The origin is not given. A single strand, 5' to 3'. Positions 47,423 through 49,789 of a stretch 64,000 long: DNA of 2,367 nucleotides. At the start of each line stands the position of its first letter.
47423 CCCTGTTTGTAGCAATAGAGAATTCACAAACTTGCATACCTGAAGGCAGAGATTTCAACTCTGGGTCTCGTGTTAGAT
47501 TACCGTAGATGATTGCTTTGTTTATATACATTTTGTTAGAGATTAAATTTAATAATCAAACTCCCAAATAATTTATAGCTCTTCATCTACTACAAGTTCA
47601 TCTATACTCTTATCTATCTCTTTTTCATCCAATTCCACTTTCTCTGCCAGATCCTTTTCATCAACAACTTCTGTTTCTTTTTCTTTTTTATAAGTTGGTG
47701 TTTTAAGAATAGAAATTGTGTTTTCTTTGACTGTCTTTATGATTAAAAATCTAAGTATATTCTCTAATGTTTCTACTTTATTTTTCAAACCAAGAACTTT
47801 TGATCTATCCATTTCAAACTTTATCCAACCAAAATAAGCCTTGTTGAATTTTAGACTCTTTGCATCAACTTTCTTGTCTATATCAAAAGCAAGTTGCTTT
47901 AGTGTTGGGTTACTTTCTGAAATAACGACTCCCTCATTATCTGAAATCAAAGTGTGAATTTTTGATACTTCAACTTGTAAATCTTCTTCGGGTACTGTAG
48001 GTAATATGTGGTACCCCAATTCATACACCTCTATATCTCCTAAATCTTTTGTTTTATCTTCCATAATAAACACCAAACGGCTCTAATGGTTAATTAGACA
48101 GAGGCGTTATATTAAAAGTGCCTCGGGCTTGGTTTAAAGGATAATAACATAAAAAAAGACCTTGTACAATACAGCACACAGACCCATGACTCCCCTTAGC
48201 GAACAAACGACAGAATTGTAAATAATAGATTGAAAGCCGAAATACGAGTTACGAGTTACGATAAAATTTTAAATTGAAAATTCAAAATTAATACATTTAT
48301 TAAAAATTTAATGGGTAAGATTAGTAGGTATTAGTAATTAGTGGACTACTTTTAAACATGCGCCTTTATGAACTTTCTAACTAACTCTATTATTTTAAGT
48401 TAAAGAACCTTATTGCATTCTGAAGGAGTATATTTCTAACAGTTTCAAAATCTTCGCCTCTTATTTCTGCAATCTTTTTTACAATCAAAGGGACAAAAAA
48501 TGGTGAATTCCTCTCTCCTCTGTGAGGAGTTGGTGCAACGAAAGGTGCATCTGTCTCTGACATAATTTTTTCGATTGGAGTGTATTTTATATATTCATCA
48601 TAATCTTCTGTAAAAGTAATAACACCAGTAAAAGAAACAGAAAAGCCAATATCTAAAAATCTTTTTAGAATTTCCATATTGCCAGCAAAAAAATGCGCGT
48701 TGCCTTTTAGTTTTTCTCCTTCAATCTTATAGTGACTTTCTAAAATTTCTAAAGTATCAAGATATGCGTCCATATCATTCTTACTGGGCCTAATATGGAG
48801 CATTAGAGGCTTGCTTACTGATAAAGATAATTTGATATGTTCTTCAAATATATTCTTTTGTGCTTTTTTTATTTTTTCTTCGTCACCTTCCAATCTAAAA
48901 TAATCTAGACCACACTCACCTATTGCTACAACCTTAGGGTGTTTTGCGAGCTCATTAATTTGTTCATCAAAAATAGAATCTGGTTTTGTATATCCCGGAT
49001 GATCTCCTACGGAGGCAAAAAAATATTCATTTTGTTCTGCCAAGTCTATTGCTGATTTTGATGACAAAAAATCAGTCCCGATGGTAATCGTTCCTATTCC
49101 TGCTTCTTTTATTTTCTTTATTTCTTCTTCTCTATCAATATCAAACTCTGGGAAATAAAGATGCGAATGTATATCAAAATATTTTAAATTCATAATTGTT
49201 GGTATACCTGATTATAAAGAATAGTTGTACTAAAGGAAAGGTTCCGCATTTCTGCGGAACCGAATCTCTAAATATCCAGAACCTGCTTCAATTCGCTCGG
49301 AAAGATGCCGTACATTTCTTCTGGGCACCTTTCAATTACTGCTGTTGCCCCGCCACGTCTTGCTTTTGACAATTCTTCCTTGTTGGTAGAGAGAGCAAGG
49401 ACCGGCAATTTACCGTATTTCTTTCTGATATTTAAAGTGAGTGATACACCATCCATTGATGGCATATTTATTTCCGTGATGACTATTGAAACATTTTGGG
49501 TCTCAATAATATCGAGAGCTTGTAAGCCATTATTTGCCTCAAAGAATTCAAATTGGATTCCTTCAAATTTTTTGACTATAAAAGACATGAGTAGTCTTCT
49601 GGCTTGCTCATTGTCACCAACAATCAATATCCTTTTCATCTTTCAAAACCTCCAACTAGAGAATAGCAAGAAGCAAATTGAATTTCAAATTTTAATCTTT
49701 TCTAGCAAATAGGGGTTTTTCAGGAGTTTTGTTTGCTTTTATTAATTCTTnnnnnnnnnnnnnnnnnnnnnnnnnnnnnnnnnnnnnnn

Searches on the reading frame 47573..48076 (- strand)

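Call 14: search_protein_families(library=pfam, proteins=[window:47573-48076:-])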
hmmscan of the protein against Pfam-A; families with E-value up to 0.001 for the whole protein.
window:47573-48076:- (167 aa): 1 family
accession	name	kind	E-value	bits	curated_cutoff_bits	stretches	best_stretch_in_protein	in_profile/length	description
PF01250.22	Ribosomal_S6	-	6.8e-12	45.8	27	1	18-114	2-90/90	Ribosomal protein S6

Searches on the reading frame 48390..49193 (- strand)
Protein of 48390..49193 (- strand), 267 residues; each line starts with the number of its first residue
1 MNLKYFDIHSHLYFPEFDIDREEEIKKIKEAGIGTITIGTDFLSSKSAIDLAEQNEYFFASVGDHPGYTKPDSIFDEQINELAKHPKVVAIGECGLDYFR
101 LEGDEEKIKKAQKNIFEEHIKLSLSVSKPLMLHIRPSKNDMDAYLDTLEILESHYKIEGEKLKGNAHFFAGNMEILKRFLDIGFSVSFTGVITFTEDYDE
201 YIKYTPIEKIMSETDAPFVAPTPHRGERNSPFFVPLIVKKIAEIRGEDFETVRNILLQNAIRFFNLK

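Call 14: search_protein_families(library=pfam, proteins=[window:48390-49193:-])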
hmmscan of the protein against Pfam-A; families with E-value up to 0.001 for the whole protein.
window:48390-49193:- (267 aa): 1 family
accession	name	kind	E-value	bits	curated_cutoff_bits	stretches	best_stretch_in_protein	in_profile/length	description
PF01026.27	TatD_DNase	-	4.5e-64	216.7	27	1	6-265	1-253/253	TatD related DNase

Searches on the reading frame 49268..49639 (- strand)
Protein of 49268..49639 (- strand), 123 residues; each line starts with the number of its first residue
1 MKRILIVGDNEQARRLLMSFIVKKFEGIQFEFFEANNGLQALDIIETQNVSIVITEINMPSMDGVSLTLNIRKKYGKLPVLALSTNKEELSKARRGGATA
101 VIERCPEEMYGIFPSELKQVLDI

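Call 14: search_protein_families(library=pfam, proteins=[window:49268-49639:-])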
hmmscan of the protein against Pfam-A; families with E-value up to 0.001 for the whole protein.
window:49268-49639:- (123 aa): 1 family
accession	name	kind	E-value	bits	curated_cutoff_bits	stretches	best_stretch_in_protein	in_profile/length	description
PF00072.30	Response_reg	-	1.2e-15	58.1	30.2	1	4-102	1-97/111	Response regulator receiver domain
